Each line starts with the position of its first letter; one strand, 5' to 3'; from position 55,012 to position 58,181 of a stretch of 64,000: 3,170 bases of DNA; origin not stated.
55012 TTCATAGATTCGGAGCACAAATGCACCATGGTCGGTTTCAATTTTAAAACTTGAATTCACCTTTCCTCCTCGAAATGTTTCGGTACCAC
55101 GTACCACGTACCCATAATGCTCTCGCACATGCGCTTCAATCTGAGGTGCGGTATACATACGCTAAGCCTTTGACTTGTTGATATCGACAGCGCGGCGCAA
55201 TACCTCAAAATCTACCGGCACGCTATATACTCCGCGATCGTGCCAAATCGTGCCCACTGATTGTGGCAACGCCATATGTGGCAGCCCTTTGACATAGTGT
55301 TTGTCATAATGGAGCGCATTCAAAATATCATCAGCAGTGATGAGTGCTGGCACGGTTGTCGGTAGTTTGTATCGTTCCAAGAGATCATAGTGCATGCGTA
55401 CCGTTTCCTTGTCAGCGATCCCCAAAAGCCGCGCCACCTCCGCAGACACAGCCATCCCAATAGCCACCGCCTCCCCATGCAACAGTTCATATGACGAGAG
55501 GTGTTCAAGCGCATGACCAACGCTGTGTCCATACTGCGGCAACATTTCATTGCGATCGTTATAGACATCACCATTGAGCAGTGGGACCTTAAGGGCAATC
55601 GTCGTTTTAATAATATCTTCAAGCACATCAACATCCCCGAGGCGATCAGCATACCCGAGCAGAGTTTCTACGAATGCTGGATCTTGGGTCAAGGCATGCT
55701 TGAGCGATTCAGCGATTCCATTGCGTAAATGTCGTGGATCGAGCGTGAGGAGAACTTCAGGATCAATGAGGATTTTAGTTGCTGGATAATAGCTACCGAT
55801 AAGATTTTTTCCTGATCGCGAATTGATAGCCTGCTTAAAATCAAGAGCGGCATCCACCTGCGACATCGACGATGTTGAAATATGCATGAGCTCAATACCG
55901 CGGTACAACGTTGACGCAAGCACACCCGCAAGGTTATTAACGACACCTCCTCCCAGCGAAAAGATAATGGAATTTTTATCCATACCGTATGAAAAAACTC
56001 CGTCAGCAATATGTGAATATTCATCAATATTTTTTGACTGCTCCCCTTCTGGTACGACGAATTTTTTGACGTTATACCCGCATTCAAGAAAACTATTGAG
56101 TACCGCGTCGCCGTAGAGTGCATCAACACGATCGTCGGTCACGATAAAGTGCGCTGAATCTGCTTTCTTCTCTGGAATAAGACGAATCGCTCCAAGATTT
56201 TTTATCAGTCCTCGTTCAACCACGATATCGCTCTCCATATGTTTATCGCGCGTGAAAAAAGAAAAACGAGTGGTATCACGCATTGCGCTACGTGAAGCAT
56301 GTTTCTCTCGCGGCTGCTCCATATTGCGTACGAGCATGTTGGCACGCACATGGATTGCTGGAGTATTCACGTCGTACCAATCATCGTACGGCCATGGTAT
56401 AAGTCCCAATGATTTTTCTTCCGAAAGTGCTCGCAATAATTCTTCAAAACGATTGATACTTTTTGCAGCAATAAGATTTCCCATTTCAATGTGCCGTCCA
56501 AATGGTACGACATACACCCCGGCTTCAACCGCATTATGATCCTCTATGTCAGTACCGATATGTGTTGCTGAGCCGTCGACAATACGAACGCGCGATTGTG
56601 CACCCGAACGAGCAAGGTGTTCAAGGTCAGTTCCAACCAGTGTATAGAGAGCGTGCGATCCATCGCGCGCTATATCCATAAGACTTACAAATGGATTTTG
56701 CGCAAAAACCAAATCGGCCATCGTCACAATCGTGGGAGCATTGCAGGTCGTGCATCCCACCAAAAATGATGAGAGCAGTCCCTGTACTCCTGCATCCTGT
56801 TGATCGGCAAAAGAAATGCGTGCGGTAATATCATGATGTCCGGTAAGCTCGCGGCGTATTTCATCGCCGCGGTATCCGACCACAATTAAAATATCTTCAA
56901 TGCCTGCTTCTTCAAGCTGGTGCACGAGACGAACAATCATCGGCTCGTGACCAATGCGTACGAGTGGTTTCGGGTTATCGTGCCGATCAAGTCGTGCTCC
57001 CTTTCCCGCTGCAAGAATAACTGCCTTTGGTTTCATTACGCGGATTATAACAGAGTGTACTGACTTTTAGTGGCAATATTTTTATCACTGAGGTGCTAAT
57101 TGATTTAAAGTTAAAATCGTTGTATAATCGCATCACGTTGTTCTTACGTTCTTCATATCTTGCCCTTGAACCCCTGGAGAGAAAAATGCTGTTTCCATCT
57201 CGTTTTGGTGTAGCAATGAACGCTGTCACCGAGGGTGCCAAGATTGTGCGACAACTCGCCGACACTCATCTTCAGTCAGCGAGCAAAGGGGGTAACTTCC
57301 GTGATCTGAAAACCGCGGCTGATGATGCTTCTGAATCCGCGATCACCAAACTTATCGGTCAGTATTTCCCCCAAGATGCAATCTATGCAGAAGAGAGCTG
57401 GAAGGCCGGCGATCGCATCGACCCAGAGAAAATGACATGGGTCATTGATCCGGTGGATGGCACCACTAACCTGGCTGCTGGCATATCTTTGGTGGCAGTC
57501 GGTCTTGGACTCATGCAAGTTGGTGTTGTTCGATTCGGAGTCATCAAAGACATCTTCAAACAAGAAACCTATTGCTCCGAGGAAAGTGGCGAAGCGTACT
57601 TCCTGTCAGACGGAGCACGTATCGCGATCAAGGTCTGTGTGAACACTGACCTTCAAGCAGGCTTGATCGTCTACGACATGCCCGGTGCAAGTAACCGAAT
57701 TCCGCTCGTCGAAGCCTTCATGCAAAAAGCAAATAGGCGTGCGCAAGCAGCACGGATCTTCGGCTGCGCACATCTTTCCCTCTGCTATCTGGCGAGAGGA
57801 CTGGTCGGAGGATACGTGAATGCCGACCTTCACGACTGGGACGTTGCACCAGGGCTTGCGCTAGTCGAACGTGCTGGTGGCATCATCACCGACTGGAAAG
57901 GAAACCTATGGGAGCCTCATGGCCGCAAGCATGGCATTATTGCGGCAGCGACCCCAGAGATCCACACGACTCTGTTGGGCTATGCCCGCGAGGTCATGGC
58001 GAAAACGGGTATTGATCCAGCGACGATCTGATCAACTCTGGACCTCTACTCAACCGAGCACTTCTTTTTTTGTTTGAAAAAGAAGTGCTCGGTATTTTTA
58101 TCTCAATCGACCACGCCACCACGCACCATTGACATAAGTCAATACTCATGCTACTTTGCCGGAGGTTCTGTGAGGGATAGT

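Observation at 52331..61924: Unusual nucleotidyltransferase::AroB-like cyclase fusion embedded with kinase, NTase, dehydrogenases, IMPase, SDR and CDP-alcohol transferase: candidate nucleotide-activated cyclitol or carbasugar pathway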

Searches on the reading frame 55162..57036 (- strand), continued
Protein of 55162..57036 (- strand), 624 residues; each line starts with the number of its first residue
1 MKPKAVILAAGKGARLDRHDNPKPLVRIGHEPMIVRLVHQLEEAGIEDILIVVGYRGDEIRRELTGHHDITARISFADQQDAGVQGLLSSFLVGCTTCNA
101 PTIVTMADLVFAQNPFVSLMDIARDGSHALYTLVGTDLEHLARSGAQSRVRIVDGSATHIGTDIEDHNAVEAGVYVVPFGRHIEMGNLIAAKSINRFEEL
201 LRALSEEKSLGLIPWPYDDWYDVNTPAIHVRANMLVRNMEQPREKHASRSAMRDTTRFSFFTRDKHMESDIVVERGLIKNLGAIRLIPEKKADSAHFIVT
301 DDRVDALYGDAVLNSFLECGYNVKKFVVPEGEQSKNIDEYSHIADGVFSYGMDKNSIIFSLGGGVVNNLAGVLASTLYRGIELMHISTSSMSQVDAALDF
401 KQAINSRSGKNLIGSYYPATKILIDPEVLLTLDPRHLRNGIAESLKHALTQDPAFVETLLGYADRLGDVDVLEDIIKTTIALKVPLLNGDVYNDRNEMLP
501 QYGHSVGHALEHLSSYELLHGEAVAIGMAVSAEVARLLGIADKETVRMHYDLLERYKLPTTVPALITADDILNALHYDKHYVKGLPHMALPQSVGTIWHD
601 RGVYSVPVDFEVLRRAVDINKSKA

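Call 67: search_protein_families(library=pfam, proteins=[L035:3178-5718:-, L035:5782-6837:+, L035:6993-9566:-, L035:9989-11146:+, L035:11332-12084:+, L035:12084-12893:+, L035:12943-13836:-, L035:13841-14581:-, L035:14642-15472:-, L035:15583-16584:-], max_evalue=0.0001)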
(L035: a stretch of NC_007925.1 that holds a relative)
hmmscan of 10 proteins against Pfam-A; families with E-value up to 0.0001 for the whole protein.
L035:3178-5718:- (846 aa): 4 families
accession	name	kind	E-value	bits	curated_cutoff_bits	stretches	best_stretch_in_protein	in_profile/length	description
PF05045.17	RgpF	-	5.4e-57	194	25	1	589-819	264-502/503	Rhamnan synthesis protein F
PF13692.12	Glyco_trans_1_4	-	1.8e-19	70.9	27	1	294-441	3-142/142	Glycosyl transferases group 1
PF00534.26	Glycos_transf_1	-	5.7e-19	68.7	26.4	1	290-451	13-168/172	Glycosyl transferases group 1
PF20706.3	GT4-conflict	-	1.3e-06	28.1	26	1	289-431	194-342/385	Family 4 Glycosyltransferase in conflict systems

L035:5782-6837:+ (351 aa): 1 family
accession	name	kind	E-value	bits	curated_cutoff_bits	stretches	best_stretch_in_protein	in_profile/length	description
PF05045.17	RgpF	-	1.6e-26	93.6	25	1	101-348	1-236/503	Rhamnan synthesis protein F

L035:6993-9566:- (857 aa): 0 families

L035:9989-11146:+ (385 aa): 2 families
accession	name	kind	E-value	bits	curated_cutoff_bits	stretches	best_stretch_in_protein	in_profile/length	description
PF01761.26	DHQ_synthase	-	1e-32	112.6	24.2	1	81-192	2-113/115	3-dehydroquinate synthase N-terminal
PF24621.2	DHQS_C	-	2.4e-26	92.9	27.6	1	195-335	1-143/144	3-dehydroquinate synthase C-terminal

L035:11332-12084:+ (250 aa): 3 families
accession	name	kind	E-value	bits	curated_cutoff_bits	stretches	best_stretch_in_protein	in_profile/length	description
PF13561.12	adh_short_C2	-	1.1e-47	163.1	27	1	9-240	1-228/236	Enoyl-(Acyl carrier protein) reductase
PF00106.31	adh_short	-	1.8e-45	155.3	26.6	1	5-187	3-190/195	short chain dehydrogenase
PF08659.16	KR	-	1.3e-14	55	22.6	1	3-160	1-163/180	KR domain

L035:12084-12893:+ (269 aa): 1 family
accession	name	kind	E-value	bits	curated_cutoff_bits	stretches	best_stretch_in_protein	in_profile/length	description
PF18922.5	DUF5672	-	9.1e-48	162.4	24.4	1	52-245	3-164/164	Protein of unknown function (DUF5672)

L035:12943-13836:- (297 aa): 0 families

L035:13841-14581:- (246 aa): 2 families
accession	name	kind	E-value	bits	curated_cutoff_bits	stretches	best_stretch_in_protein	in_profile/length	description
PF00005.33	ABC_tran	-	1.4e-19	71.5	25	1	46-177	1-135/137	ABC transporter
PF13304.12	AAA_21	-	8.6e-05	23.2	27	0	60-79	3-22/304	AAA domain, putative AbiEii toxin, Type IV TA system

L035:14642-15472:- (276 aa): 2 families
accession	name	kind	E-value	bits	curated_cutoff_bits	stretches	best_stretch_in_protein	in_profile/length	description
PF01061.29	ABC2_membrane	-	3.6e-15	56.5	26.9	1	33-237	3-210/211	ABC-2 type transporter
PF12698.13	ABC2_membrane_3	-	1.5e-05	24.7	31.6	1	135-261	216-345/347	ABC-2 family transporter protein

L035:15583-16584:- (333 aa): 3 families
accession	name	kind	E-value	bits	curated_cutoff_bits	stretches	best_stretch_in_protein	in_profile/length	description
PF04321.23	RmlD_sub_bind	-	5.5e-97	324.7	27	1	43-331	1-285/287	RmlD substrate binding domain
PF01370.27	Epimerase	-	2.2e-19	70.2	20.9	1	45-241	1-228/240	NAD dependent epimerase/dehydratase family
PF16363.11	GDP_Man_Dehyd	-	4.3e-06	26.9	27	1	82-186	65-173/332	GDP-mannose 4,6 dehydratase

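Call 69: find_encoding_contigs(protein=window:55162-57036:-, flank=1000, max_places=3)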
Protein window:55162-57036:- (624 aa): 4 contigs read that carry it; 1 place shown.
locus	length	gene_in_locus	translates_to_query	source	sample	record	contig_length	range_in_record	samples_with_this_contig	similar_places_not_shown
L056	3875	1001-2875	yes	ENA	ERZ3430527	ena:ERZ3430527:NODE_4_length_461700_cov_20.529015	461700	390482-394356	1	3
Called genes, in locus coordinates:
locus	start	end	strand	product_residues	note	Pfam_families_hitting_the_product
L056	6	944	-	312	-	PF00459:Inositol_P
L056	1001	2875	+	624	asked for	PF00483:NTP_transferase (weak), PF12804:NTP_transf_3, PF01761:DHQ_synthase, PF24621:DHQS_C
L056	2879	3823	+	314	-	PF01636:APH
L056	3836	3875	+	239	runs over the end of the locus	PF00483:NTP_transferase, PF01128:IspD (weak), PF12804:NTP_transf_3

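Call 73: search_protein_families(library=pfam, proteins=[L022:5773-8568:+, L018:2731-4416:+], max_evalue=0.0001)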
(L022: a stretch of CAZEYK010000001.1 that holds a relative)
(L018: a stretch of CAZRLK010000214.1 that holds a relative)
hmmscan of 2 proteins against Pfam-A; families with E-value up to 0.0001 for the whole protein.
L022:5773-8568:+ (932 aa): 7 families
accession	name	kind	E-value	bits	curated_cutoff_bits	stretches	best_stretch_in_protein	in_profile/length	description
PF01761.26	DHQ_synthase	-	3.9e-33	114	24.2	1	324-434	2-112/115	3-dehydroquinate synthase N-terminal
PF24621.2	DHQS_C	-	2.6e-29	102.5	27.6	1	438-578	1-143/144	3-dehydroquinate synthase C-terminal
PF01636.29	APH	-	4.1e-21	76.3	23.2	1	641-846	4-214/239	Phosphotransferase enzyme family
PF12804.13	NTP_transf_3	-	3.3e-12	47.3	27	1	12-118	1-99/160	MobA-like NTP transferase domain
PF00483.29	NTP_transferase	-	1.6e-06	28.3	21.2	1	12-111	2-107/245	Nucleotidyl transferase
PF13685.12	Fe-ADH_2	-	1.2e-05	25.7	28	1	292-388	20-108/149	Iron-containing alcohol dehydrogenase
PF01128.25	IspD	-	5.7e-05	23.4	27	0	13-80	4-71/221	2-C-methyl-D-erythritol 4-phosphate cytidylyltransferase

L018:2731-4416:+ (562 aa): 1 family
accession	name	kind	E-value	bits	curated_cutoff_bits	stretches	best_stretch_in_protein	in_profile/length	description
PF00294.29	PfkB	-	3.6e-17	63.1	25.8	1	464-543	212-295/302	pfkB family carbohydrate kinase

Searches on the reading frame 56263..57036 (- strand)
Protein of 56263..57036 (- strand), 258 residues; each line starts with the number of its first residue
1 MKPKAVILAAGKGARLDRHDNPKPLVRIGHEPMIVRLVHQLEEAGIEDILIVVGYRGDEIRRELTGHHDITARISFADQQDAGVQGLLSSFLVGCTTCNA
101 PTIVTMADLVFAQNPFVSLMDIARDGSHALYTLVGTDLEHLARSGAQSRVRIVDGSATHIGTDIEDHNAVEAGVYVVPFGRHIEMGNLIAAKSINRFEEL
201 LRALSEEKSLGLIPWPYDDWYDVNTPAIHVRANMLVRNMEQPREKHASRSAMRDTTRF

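Call 9: search_solved_structures(query=window:56263-57036:-, max_evalue=0.001, show_alignments=1)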
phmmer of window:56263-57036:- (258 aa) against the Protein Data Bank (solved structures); distinct sequences matched with E-value up to 0.001: 22.
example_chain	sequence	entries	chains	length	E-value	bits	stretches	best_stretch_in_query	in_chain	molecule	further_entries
2xme_A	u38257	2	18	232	8.8e-09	38.4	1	4-233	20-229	CTP-INOSITOL-1-PHOSPHATE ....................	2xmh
4mnd_A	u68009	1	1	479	3e-08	36.6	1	4-233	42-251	CTP L-myo-inositol-1-phosphate cytidylyltransferase/CDP-L-myo-inositol myo-inositolphospho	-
1jyk_A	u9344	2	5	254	5.4e-08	35.8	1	2-61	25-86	CTP:phosphocholine Cytidylyltransferase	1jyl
5xhw_A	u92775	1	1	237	7.3e-08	35.3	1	5-90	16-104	Putative 6-deoxy-D-mannoheptose pathway protein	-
6jq8_A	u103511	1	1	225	1.8e-07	34.1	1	5-89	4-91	Putative 6-deoxy-D-mannoheptose pathway protein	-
1tzf_A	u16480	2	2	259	1.3e-06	31.2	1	2-65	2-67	Glucose-1-phosphate cytidylyltransferase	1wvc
7d72_K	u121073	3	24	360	4.9e-06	29.4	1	4-126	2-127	Mannose-1-phosphate guanyltransferase beta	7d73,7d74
8hhd_A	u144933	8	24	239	1.5e-05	27.8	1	4-79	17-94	Nucleotidyl transferase | N-acetylmuramate alpha-1-phosphate uridylyltransferase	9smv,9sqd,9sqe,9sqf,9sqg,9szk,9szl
2v0h_A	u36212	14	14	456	1.7e-05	27.6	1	4-66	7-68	BIFUNCTIONAL PROTEIN GLMU | GLUCOSAMINE-1-PHOSPHATE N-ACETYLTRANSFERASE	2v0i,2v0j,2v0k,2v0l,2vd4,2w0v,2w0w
7whr_B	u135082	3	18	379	4.2e-05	26.3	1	4-66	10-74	Nucleotidyl transferase family protein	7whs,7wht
7o2n_A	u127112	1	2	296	5.3e-05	26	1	4-79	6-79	Probable UTP--glucose-1-phosphate uridylyltransferase YngB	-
7b1r_A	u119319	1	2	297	5.4e-05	26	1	4-79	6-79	Probable UTP--glucose-1-phosphate uridylyltransferase YngB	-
3hl3_A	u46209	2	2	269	8.2e-05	25.3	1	4-147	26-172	Glucose-1-phosphate thymidylyltransferase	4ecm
1mc3_A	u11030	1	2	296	0.00018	24.2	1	4-116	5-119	GLUCOSE-1-PHOSPHATE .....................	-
9dqf_A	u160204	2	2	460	0.00019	24.2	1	2-81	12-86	Bifunctional protein GlmU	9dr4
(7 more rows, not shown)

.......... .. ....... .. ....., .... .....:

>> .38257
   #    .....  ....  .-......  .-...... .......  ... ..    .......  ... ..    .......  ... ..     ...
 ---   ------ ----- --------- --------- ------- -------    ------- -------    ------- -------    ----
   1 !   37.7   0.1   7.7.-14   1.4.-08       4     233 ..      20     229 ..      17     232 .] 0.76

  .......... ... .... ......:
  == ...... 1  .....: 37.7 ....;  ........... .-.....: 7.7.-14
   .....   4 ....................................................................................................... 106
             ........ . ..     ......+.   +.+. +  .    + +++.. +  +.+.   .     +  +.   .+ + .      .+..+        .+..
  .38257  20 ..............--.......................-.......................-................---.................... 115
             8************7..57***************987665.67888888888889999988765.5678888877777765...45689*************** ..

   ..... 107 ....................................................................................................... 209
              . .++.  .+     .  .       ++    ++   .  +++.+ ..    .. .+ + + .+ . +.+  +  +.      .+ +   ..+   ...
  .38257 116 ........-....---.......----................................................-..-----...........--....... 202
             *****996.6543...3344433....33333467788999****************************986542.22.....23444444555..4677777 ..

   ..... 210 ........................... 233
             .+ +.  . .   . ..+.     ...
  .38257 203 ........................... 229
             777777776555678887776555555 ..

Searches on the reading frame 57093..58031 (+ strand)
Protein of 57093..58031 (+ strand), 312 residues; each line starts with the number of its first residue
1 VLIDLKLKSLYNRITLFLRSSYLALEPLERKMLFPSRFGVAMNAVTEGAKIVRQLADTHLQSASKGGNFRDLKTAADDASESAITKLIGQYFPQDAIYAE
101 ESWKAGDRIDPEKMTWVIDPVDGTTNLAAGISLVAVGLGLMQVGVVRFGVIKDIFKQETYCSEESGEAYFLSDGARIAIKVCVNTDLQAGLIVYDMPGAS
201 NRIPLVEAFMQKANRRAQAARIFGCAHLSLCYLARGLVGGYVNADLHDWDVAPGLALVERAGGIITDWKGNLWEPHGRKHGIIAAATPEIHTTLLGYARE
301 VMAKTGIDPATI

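Call 3: search_protein_families(library=pfam, proteins=[window:57093-58031:+], max_evalue=0.01)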
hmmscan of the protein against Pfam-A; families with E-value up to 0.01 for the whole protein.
window:57093-58031:+ (312 aa): 1 family
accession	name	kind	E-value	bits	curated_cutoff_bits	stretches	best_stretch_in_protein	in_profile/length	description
PF00459.30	Inositol_P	-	5.4e-49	167.5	27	1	40-302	8-270/271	Inositol monophosphatase family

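Call 4: search_protein_families(library=ncbifam, proteins=[window:57093-58031:+], max_evalue=0.001)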
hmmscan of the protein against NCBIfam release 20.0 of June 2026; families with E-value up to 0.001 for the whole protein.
window:57093-58031:+ (312 aa): 7 families
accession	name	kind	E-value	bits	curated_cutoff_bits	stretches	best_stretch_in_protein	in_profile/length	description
TIGR02067.1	his_9_HisN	equivalog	2.8e-34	118.7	275.15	1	48-296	13-249/252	histidinol-phosphatase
NF009321.0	PRK12676.1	equivalog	3.7e-25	88.5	264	1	65-297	36-261/264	bifunctional fructose-bisphosphatase/inositol-phosphate phosphatase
NF008027.1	PRK10757.1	equivalog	1.3e-23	83.3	332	1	51-302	19-261/267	inositol-1-monophosphatase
TIGR01331.1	bisphos_cysQ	equivalog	3.9e-14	52.9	228.8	1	73-271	35-230/250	3'(2'),5'-bisphosphate nucleotidase CysQ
NF010678.0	PRK14076.1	equivalog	3e-13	49.5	493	1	113-271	81-254/570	bifunctional NADP phosphatase/NAD kinase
NF008182.0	PRK10931.1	equivalog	4.1e-10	39.2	379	1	73-272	37-227/246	3'(2'),5'-bisphosphate nucleotidase CysQ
TIGR01330.1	bisphos_HAL2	equivalog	1.4e-08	34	267.05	0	114-151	135-171/359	3'(2'),5'-bisphosphate nucleotidase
